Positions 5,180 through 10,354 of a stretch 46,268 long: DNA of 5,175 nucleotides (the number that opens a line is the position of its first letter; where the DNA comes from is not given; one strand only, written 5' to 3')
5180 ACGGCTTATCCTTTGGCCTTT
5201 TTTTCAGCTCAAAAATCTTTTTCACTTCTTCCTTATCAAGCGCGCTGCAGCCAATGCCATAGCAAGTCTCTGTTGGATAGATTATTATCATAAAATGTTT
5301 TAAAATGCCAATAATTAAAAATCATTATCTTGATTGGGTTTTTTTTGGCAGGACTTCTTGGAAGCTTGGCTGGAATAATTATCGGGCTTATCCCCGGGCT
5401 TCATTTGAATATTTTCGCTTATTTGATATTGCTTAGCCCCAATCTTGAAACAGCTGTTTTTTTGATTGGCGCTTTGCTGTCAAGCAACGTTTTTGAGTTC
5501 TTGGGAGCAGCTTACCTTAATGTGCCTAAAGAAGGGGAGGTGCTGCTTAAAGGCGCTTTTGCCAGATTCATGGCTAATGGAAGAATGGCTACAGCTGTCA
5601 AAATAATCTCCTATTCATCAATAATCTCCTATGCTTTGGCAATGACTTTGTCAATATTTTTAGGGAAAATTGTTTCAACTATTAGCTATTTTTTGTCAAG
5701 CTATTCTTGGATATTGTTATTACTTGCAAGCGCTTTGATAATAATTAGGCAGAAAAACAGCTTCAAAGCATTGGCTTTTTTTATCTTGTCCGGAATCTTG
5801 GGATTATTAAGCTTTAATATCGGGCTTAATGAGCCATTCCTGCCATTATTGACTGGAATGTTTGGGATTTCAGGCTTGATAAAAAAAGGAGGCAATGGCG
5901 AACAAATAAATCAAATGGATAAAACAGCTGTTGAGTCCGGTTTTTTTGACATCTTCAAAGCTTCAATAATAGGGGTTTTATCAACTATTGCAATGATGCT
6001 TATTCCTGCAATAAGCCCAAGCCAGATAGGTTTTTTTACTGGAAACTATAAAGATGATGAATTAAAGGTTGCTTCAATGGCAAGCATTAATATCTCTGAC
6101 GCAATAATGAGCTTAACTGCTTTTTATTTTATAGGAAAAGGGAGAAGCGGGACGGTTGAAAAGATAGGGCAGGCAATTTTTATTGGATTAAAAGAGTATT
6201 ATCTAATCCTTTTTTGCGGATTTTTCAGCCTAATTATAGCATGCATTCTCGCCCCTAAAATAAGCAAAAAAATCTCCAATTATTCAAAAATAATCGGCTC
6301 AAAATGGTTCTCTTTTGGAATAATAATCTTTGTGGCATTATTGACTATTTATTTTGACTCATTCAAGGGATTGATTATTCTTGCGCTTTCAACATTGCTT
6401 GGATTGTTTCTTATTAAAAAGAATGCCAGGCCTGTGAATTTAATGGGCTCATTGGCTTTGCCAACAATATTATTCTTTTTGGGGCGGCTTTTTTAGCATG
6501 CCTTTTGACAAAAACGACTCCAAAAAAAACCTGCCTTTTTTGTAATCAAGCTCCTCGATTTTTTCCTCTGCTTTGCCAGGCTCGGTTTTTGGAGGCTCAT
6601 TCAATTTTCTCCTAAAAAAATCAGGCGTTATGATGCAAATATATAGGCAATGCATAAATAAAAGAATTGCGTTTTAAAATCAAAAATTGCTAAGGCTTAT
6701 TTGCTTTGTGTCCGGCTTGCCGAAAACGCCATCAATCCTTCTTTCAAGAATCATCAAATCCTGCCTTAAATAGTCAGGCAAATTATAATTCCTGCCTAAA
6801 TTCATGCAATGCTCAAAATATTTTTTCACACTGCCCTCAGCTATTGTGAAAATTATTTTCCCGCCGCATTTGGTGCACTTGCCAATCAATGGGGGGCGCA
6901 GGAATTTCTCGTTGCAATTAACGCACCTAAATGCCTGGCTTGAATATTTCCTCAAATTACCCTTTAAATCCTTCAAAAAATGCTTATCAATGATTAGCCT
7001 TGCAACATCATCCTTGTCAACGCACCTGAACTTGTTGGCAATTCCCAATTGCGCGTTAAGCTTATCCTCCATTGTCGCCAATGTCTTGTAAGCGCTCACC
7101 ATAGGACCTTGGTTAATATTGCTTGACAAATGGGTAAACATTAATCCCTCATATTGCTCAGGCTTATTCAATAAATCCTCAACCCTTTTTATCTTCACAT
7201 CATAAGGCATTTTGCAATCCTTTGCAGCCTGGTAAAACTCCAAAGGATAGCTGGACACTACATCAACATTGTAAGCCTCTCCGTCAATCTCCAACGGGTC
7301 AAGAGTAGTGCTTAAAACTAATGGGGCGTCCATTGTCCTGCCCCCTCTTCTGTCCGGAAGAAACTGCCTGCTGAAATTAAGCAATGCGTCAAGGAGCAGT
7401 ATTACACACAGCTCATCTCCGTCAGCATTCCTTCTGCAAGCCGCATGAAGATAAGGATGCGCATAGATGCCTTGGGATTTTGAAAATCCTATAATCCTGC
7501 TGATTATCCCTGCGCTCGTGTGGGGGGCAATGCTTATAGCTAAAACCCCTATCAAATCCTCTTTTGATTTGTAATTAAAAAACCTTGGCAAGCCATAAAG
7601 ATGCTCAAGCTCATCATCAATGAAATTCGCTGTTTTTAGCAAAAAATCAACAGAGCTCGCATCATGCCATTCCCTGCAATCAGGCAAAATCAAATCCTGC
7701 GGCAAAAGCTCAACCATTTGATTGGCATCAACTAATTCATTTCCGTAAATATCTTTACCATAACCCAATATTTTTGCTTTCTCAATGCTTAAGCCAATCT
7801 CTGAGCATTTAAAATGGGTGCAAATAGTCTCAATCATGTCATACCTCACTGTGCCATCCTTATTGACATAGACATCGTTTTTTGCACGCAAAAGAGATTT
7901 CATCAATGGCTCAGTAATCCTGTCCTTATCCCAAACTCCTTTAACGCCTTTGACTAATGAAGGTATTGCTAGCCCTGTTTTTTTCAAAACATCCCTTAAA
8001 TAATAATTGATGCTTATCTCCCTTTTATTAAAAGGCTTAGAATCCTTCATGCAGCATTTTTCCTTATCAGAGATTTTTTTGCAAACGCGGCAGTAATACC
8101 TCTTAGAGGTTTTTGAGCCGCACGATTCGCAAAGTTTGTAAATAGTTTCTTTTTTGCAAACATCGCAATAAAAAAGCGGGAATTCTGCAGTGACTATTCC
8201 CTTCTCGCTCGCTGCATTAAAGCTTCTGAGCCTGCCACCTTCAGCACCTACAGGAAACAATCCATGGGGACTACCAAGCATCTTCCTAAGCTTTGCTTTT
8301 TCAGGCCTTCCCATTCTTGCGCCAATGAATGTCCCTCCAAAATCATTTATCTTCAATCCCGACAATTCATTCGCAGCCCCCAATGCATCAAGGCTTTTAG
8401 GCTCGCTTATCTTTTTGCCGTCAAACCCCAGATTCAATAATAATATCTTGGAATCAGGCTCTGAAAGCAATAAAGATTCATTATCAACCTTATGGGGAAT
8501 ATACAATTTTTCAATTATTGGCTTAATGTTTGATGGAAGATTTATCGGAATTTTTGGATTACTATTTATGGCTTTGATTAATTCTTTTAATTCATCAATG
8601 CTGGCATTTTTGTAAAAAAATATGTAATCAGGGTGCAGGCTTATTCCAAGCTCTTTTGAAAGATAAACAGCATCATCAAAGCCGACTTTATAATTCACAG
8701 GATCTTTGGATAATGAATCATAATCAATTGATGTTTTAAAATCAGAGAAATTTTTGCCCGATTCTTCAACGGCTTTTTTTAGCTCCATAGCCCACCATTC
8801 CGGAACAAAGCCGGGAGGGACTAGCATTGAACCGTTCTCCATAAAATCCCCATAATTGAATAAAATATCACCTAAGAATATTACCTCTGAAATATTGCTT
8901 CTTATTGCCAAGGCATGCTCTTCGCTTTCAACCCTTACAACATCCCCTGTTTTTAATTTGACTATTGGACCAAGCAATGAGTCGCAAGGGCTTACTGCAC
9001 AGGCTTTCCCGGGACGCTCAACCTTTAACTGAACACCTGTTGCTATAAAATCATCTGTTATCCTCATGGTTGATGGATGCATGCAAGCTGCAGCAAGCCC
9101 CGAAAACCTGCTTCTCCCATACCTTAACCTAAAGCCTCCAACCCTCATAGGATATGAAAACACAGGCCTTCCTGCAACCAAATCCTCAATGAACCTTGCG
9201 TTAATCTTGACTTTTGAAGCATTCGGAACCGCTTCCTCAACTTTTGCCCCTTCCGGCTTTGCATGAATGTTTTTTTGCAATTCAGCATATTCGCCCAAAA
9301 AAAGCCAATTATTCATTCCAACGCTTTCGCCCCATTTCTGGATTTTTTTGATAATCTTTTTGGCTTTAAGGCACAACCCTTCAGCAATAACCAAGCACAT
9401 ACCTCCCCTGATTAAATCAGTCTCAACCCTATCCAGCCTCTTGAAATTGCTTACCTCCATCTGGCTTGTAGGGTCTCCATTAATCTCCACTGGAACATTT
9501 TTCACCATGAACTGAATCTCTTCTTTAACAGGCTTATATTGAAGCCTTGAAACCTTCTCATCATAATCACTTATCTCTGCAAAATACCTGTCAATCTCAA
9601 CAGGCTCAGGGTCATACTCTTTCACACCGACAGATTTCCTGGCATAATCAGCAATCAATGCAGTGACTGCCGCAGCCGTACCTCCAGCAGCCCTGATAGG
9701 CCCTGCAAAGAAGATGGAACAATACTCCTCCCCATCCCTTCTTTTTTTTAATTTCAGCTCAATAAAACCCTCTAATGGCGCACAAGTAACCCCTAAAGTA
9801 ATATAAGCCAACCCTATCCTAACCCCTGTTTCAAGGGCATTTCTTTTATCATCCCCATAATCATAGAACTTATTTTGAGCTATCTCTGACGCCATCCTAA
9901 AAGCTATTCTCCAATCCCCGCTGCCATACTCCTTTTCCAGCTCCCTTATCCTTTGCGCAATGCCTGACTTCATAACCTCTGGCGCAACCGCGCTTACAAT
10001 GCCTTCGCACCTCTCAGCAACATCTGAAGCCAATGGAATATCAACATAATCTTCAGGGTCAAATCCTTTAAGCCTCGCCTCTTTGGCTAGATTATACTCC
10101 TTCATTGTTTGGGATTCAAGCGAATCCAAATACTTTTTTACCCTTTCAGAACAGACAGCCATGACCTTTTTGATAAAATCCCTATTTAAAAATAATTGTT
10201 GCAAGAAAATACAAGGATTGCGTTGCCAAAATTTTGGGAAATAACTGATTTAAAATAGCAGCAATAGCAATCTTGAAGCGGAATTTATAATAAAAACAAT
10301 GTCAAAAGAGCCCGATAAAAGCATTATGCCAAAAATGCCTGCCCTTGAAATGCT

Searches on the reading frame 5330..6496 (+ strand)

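Call 94: search_protein_families(library=pfam, proteins=[window:5330-6496:+], max_evalue=0.00001)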
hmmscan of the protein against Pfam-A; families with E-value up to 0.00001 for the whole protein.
window:5330-6496:+ (388 aa): 1 family
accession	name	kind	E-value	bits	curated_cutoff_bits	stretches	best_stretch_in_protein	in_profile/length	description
PF01970.21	TctA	-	1.1e-25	90.7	28.9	1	6-372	2-422/423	Tripartite tricarboxylate transporter TctA family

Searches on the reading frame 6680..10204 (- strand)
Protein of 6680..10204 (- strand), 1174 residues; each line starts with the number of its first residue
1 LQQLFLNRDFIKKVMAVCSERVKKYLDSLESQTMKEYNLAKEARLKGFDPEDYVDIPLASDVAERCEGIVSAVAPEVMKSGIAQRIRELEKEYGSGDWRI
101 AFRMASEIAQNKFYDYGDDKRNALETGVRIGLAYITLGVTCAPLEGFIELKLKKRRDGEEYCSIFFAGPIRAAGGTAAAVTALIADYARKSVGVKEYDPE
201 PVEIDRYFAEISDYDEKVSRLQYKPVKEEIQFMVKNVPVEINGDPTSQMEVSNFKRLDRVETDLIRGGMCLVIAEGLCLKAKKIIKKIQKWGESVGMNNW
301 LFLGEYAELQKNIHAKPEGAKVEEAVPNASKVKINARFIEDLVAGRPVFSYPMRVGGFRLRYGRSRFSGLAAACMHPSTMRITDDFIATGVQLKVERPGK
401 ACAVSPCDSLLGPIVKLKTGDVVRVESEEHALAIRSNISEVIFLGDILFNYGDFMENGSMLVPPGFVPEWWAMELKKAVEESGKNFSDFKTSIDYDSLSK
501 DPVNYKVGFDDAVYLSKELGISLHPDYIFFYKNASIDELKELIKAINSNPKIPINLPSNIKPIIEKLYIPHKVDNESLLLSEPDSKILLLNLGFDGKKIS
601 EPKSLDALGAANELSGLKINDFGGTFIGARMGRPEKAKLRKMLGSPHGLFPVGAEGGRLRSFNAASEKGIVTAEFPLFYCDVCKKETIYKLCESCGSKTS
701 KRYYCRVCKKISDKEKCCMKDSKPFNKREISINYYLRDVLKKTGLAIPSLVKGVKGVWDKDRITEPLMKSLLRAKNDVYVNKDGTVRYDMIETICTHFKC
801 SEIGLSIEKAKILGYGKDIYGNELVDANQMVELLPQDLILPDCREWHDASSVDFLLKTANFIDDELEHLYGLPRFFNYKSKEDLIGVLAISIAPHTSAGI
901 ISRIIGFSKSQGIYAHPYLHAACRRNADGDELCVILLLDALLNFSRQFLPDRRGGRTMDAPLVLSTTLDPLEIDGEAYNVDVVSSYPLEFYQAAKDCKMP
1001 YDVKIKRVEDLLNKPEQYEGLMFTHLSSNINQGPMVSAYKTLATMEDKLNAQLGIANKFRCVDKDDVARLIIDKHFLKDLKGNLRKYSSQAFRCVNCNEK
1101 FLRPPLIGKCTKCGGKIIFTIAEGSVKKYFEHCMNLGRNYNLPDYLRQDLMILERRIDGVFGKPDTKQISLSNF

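Call 94: search_protein_families(library=pfam, proteins=[window:6680-10204:-], max_evalue=0.00001)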
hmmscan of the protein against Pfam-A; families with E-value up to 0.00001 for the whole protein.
window:6680-10204:- (1174 aa): 3 families
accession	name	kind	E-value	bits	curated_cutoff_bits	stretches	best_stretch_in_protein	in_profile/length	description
PF24844.1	PolC_DP2_central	-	5.1e-118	394.6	24.3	1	330-710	6-368/372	DNA polymerase II large subunit DP2, central domain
PF24846.1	PolC_DP2_cat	-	2.2e-116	388.5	24.3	1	750-1048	7-299/299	DNA polymerase II large subunit DP2, catalytic domain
PF03833.19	PolC_DP2_N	-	7.3e-88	294.7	24.3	1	24-307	1-269/271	DNA polymerase II large subunit DP2, N-terminal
